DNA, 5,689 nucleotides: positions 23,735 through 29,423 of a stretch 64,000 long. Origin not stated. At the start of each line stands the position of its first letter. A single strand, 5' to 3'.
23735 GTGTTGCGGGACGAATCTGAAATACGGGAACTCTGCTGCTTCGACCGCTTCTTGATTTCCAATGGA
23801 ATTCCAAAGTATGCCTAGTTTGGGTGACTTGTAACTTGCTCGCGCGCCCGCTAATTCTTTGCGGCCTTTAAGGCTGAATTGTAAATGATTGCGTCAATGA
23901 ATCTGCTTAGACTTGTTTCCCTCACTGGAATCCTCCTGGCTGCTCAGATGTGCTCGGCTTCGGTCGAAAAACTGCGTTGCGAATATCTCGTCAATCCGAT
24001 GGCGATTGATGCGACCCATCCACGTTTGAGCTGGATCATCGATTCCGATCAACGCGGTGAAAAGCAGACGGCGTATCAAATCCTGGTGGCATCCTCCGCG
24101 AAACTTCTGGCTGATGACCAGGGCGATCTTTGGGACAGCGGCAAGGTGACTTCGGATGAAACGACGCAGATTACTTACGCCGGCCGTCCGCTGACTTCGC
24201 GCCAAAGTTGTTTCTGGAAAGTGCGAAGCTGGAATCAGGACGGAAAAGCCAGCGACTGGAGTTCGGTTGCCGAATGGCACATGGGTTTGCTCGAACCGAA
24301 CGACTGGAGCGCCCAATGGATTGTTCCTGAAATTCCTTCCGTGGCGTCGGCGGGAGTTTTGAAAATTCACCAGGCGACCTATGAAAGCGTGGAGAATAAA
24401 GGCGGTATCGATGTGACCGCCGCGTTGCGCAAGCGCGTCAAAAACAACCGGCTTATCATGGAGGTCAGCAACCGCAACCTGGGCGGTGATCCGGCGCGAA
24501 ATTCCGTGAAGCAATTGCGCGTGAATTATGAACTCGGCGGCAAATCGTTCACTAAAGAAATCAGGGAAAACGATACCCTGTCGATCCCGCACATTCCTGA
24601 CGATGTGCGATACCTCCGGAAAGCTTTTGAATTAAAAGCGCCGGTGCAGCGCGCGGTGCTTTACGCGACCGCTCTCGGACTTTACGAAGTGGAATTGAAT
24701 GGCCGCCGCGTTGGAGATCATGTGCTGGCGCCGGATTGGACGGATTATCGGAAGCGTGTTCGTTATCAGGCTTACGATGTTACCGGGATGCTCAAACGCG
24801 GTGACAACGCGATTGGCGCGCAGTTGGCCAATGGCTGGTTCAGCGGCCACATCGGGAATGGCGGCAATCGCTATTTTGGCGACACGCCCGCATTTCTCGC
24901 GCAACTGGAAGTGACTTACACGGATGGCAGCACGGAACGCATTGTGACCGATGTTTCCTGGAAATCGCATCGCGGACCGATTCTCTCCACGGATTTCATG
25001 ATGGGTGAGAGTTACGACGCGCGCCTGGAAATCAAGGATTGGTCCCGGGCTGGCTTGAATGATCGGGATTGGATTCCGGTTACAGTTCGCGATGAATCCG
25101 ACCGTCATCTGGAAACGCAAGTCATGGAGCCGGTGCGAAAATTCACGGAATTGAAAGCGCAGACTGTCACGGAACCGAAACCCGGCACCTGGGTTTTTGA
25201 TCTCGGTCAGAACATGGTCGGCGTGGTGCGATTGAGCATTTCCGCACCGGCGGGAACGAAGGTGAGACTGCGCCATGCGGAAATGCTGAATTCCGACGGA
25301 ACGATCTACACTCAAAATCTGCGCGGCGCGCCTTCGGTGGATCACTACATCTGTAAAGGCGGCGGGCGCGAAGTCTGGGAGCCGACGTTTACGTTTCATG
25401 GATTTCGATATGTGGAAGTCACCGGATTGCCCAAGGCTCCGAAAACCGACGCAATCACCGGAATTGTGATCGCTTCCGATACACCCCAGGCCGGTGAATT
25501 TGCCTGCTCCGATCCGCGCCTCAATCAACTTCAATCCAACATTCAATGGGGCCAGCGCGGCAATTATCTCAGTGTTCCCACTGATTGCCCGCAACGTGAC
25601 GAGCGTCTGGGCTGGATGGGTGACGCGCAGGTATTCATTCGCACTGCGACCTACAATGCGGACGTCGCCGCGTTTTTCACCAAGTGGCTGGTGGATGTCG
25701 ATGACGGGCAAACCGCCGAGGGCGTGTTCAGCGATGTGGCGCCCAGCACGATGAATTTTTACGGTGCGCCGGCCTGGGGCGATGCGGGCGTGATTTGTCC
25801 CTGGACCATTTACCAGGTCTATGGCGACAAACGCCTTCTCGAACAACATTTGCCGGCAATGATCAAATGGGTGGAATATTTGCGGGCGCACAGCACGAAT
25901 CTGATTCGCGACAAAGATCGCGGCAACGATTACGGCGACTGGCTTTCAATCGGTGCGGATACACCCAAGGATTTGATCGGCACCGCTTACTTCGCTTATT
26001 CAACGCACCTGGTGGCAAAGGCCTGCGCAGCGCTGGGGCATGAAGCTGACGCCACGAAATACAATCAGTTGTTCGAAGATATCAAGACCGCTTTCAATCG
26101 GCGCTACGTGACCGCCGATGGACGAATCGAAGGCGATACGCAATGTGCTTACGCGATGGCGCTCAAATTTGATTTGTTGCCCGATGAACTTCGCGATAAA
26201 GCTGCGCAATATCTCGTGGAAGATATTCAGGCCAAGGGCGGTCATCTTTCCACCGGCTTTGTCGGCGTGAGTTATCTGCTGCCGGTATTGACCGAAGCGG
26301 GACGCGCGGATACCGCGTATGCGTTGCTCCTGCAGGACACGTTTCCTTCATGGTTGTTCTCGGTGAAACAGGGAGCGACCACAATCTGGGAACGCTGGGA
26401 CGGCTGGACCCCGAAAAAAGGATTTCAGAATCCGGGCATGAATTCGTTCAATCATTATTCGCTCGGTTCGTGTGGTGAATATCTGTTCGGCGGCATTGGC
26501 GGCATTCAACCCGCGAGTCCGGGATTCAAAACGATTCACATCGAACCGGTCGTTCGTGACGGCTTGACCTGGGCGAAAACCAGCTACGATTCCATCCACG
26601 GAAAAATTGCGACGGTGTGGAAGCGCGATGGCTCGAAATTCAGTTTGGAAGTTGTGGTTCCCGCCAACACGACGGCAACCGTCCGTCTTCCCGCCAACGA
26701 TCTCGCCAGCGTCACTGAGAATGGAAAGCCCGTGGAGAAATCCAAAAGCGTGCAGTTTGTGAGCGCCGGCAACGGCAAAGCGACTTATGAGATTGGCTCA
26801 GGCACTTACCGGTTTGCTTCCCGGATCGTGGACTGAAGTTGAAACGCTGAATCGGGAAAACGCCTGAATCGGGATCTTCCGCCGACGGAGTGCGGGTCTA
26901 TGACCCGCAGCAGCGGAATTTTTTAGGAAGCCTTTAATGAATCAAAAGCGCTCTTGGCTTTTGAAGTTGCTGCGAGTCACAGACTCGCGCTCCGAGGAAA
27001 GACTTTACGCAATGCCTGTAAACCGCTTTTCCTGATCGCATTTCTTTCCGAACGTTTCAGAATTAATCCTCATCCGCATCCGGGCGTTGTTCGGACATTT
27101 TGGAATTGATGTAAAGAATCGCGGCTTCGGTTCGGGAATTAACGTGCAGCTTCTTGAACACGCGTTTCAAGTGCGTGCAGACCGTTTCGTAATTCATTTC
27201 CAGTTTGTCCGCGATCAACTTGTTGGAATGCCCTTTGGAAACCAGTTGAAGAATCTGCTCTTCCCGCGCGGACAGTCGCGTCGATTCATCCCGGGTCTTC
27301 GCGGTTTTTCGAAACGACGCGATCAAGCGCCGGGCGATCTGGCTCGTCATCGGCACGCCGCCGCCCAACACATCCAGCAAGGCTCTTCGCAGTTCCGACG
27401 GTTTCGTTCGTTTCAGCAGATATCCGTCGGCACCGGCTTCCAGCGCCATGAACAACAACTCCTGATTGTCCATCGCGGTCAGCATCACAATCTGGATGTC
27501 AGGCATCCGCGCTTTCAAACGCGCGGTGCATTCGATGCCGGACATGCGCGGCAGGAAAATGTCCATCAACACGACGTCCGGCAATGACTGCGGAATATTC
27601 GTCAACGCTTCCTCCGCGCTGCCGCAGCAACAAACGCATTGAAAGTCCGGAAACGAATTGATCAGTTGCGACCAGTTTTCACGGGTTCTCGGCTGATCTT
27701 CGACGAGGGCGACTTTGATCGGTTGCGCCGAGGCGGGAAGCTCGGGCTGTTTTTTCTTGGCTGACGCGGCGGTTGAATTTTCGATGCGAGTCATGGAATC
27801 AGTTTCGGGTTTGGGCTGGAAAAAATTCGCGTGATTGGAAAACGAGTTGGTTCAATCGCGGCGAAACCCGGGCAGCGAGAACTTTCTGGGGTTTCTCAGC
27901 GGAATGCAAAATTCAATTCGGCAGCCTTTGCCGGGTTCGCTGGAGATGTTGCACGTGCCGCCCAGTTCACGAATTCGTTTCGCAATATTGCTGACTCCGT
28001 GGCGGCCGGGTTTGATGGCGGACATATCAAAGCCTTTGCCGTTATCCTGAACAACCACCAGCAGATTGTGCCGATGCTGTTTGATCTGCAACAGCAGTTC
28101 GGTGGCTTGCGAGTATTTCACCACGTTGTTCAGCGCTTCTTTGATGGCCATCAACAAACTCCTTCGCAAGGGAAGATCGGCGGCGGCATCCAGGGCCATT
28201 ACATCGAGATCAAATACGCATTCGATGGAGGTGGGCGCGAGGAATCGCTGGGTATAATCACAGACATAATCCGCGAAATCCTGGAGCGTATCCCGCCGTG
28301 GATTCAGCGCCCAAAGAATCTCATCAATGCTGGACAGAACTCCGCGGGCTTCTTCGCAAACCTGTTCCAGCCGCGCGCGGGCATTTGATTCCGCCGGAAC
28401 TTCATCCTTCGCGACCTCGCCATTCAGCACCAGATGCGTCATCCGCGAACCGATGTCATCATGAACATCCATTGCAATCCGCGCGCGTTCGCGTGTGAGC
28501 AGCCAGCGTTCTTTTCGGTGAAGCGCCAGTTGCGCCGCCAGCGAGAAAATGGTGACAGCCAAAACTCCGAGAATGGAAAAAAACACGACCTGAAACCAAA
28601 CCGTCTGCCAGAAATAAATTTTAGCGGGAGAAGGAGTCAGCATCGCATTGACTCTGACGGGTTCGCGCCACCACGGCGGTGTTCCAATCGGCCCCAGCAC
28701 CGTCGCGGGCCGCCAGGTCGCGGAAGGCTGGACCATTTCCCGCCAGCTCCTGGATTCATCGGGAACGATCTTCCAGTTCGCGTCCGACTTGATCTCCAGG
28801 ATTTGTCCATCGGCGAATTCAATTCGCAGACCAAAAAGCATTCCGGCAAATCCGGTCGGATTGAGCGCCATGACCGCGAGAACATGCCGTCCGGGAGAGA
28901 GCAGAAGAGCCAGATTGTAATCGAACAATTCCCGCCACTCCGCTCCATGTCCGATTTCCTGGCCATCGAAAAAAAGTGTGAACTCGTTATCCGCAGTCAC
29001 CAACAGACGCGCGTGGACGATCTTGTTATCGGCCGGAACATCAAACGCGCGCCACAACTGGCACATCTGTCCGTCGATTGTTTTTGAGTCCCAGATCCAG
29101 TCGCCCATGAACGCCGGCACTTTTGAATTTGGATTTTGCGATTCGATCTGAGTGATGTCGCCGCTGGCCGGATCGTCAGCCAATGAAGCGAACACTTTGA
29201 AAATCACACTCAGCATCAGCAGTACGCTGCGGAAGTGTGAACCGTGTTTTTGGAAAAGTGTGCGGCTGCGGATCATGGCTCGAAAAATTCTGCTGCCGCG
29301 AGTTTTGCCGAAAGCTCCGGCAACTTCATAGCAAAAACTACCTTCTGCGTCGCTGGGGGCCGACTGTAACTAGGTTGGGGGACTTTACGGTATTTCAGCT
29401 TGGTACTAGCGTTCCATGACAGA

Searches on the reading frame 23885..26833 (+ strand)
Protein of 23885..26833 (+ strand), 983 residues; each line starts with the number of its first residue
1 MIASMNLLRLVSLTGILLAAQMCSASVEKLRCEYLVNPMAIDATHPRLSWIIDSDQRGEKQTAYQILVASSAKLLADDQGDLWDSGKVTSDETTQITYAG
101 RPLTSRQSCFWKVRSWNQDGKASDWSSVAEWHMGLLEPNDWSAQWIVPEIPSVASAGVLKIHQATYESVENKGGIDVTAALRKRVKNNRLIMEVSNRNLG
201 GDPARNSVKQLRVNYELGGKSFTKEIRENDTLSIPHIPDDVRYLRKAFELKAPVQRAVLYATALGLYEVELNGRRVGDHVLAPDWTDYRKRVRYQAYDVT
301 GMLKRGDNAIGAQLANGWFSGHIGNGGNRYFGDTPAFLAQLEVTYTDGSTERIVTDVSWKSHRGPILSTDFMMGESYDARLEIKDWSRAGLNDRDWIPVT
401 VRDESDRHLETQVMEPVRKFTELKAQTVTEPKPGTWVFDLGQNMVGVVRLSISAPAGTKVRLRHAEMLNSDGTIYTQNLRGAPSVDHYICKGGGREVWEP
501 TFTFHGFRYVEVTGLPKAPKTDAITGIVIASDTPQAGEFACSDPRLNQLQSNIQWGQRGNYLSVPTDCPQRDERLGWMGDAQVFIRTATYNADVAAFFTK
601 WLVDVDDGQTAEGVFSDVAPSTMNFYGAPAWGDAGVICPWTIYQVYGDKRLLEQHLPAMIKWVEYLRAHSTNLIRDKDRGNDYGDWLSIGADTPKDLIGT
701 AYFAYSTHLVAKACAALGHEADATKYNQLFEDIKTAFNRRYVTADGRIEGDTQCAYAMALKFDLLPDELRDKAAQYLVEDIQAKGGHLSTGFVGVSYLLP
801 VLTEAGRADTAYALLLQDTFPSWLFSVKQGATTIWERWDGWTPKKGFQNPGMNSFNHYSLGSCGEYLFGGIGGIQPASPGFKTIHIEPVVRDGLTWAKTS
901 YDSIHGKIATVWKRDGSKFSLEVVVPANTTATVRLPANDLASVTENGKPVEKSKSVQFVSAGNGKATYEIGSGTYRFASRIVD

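Call 35: search_protein_families(library=pfam, proteins=[window:23885-26833:+], max_evalue=0.0001)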
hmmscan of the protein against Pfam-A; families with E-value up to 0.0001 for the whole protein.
window:23885-26833:+ (983 aa): 6 families
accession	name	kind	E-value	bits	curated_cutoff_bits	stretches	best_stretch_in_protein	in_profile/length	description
PF17389.8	Bac_rhamnosid6H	-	4.4e-124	414.6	24.5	1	535-868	2-336/339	Bacterial alpha-L-rhamnosidase 6 hairpin glycosidase domain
PF08531.16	Bac_rhamnosid_N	-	3.4e-62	209.8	25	1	254-419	3-170/172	Alpha-L-rhamnosidase N-terminal domain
PF25788.1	Ig_Rha78A_N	-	3.2e-40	137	27.4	1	27-137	1-105/105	Rha78A-like, N-terminal immunoglobulin domain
PF05592.18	Bac_rhamnosid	-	1.4e-36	124.9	22.2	1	431-529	3-101/102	Bacterial alpha-L-rhamnosidase concanavalin-like domain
PF17390.7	Bac_rhamnosid_C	-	1.2e-23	83.1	22.1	1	873-946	1-74/78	Bacterial alpha-L-rhamnosidase C-terminal domain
PF11875.14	DnaJ-like_C11_C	-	2.7e-06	27.6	27.1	1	162-235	54-132/132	DnaJ-like protein C11, C-terminal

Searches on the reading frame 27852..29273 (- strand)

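Call 16: search_protein_families(library=pfam, proteins=[window:27852-29273:-], max_evalue=0.01)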
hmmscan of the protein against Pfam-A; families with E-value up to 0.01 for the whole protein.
window:27852-29273:- (473 aa): 3 families
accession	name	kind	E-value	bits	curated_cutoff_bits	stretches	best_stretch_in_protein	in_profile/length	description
PF02518.31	HATPase_c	-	2.8e-12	47.5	26.4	1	372-460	5-110/111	Histidine kinase-, DNA gyrase B-, and HSP90-like ATPase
PF07730.19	HisKA_3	-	5.8e-09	36.8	24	1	262-326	1-66/68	Histidine kinase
PF13581.12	HATPase_c_2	-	0.00029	21.3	27.4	1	371-425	30-89/127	Histidine kinase-like ATPase domain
